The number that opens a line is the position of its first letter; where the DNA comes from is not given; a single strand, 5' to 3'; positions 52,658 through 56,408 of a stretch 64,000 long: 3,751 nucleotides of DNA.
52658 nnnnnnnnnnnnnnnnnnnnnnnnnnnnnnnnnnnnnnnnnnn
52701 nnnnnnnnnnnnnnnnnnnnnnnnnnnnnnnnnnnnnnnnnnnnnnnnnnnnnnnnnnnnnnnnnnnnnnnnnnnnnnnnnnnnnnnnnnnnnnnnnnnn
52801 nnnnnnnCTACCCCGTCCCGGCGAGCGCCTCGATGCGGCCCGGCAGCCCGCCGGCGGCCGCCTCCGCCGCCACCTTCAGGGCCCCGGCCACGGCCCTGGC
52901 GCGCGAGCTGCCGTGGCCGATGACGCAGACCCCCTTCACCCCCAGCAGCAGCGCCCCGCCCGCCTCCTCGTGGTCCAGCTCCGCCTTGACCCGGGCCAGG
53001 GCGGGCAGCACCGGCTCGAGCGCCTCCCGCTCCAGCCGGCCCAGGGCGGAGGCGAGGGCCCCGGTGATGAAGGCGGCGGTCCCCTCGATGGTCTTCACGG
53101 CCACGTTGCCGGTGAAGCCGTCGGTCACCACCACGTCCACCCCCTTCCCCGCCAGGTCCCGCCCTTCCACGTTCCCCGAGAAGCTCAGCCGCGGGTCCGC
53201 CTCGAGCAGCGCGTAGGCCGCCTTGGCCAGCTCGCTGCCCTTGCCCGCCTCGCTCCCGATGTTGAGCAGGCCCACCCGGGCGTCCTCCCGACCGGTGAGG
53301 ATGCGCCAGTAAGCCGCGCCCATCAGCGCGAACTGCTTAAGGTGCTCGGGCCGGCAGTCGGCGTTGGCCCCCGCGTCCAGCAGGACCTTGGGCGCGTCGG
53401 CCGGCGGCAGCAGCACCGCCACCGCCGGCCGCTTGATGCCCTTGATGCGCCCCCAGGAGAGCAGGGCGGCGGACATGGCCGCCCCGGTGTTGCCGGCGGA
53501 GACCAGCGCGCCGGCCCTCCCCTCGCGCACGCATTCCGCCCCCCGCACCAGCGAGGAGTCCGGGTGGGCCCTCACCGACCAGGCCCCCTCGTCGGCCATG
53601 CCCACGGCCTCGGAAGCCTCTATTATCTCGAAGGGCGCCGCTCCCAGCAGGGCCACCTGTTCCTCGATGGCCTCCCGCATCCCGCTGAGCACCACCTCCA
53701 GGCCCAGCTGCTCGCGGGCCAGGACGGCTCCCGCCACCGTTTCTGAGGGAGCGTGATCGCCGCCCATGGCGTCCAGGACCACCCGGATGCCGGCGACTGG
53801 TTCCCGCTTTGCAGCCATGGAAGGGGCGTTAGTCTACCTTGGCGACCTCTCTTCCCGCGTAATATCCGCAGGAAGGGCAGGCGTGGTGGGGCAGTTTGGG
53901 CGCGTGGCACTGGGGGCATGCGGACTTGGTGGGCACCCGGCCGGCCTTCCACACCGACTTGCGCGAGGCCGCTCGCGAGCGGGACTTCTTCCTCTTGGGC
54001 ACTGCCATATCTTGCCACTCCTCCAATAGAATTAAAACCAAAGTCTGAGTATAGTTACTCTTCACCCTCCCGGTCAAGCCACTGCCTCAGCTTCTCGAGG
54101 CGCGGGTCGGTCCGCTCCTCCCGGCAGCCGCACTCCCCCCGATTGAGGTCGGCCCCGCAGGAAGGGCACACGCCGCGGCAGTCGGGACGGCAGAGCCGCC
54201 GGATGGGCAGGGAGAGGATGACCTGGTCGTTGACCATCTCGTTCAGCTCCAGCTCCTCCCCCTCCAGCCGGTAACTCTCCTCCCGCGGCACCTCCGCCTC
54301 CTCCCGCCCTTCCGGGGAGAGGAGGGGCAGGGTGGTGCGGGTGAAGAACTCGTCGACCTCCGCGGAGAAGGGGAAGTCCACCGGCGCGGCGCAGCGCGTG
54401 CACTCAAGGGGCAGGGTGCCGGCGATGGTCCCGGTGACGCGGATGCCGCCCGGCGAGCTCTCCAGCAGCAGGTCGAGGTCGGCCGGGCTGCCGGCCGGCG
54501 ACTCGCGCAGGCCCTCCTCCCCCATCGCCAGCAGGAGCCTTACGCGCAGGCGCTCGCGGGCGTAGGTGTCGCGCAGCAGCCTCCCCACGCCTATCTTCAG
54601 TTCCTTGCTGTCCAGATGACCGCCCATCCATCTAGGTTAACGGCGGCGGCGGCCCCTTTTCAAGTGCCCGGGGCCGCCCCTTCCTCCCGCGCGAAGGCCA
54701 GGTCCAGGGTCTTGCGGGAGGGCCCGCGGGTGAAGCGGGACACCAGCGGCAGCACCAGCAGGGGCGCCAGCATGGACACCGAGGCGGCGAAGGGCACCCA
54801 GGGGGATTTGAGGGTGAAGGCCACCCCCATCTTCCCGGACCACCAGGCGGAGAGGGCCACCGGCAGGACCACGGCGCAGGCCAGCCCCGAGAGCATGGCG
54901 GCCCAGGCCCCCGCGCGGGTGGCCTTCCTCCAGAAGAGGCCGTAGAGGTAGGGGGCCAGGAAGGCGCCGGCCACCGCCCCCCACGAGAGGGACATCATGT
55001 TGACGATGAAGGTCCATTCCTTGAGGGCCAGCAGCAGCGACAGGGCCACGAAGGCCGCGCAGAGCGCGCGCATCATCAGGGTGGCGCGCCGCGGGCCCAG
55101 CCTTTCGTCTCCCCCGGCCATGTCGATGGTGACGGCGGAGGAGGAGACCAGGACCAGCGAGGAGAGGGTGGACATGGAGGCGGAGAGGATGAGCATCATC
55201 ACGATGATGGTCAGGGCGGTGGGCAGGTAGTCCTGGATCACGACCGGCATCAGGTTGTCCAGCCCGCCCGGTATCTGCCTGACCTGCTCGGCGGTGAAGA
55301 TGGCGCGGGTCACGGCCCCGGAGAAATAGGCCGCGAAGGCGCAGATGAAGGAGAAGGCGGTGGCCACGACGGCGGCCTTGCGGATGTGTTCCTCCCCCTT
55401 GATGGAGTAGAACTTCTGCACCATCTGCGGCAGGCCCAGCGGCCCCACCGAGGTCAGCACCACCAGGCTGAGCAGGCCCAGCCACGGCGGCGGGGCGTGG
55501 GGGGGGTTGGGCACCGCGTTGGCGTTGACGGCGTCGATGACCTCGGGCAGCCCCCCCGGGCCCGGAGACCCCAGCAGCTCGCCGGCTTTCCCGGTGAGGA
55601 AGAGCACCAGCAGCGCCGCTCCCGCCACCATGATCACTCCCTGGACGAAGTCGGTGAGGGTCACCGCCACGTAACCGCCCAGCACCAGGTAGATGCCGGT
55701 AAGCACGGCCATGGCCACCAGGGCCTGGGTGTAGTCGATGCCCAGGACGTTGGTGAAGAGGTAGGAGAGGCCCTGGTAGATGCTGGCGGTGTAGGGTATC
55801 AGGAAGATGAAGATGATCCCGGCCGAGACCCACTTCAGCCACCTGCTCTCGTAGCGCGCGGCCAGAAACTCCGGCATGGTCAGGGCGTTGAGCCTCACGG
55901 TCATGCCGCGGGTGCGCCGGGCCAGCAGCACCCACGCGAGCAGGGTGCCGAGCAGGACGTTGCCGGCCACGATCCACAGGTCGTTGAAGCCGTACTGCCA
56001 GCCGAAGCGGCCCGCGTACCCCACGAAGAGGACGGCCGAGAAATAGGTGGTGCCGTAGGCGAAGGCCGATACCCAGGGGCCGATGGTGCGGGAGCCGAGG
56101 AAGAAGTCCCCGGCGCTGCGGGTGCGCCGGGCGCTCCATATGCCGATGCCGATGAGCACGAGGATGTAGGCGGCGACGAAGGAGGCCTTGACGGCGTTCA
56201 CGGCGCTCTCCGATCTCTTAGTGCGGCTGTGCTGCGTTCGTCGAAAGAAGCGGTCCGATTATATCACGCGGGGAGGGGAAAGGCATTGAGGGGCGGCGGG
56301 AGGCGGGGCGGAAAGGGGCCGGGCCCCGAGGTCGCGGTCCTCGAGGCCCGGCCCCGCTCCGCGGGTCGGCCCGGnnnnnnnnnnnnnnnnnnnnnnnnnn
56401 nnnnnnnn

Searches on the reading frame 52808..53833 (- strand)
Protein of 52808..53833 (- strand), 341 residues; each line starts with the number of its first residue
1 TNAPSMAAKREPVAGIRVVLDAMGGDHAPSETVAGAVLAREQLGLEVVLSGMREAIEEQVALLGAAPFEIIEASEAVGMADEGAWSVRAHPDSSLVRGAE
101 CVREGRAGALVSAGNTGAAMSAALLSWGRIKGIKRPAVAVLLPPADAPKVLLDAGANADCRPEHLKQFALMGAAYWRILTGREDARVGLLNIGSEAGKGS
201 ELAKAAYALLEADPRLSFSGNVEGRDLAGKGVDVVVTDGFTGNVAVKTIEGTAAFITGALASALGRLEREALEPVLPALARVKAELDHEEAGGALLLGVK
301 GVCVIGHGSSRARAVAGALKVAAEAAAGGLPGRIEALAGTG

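Call 43: search_protein_families(library=pfam, proteins=[window:52808-53833:-], max_evalue=0.0001)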
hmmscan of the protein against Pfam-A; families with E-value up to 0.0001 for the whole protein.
window:52808-53833:- (341 aa): 1 family
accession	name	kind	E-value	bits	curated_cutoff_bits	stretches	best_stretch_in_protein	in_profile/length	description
PF02504.20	FA_synthesis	-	5.1e-90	302.3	29.1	1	16-328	1-319/324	Fatty acid synthesis protein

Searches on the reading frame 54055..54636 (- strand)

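Call 43: search_protein_families(library=pfam, proteins=[window:54055-54636:-], max_evalue=0.0001)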
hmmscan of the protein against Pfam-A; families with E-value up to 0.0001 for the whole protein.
window:54055-54636:- (193 aa): 1 family
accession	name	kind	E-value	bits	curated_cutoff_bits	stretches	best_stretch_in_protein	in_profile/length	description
PF02620.22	YceD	-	7.4e-27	94.2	33.2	1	67-184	1-116/119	Large ribosomal RNA subunit accumulation protein YceD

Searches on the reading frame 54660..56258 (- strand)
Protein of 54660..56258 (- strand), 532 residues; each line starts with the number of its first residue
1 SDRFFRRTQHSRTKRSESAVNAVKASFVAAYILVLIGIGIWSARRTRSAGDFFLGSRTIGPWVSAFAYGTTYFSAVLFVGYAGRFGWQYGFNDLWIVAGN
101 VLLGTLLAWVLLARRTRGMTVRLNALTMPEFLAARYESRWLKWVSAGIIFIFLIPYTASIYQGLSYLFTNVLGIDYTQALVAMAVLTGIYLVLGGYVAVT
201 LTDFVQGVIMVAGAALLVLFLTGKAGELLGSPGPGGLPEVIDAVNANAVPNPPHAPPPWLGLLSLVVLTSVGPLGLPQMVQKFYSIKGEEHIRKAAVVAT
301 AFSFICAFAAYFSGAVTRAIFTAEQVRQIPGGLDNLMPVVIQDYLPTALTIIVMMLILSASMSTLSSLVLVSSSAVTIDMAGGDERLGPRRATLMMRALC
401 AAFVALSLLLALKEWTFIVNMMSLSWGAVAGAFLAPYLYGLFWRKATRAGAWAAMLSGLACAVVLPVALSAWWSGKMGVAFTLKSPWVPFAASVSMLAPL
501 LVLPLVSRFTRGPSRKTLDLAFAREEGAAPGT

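Call 43: search_protein_families(library=pfam, proteins=[window:54660-56258:-], max_evalue=0.0001)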
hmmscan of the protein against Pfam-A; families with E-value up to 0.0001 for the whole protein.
window:54660-56258:- (532 aa): 1 family
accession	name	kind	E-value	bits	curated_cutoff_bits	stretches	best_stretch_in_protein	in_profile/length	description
PF00474.23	SSF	-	5.3e-56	190.7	22.8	1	52-458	1-406/406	Sodium:solute symporter family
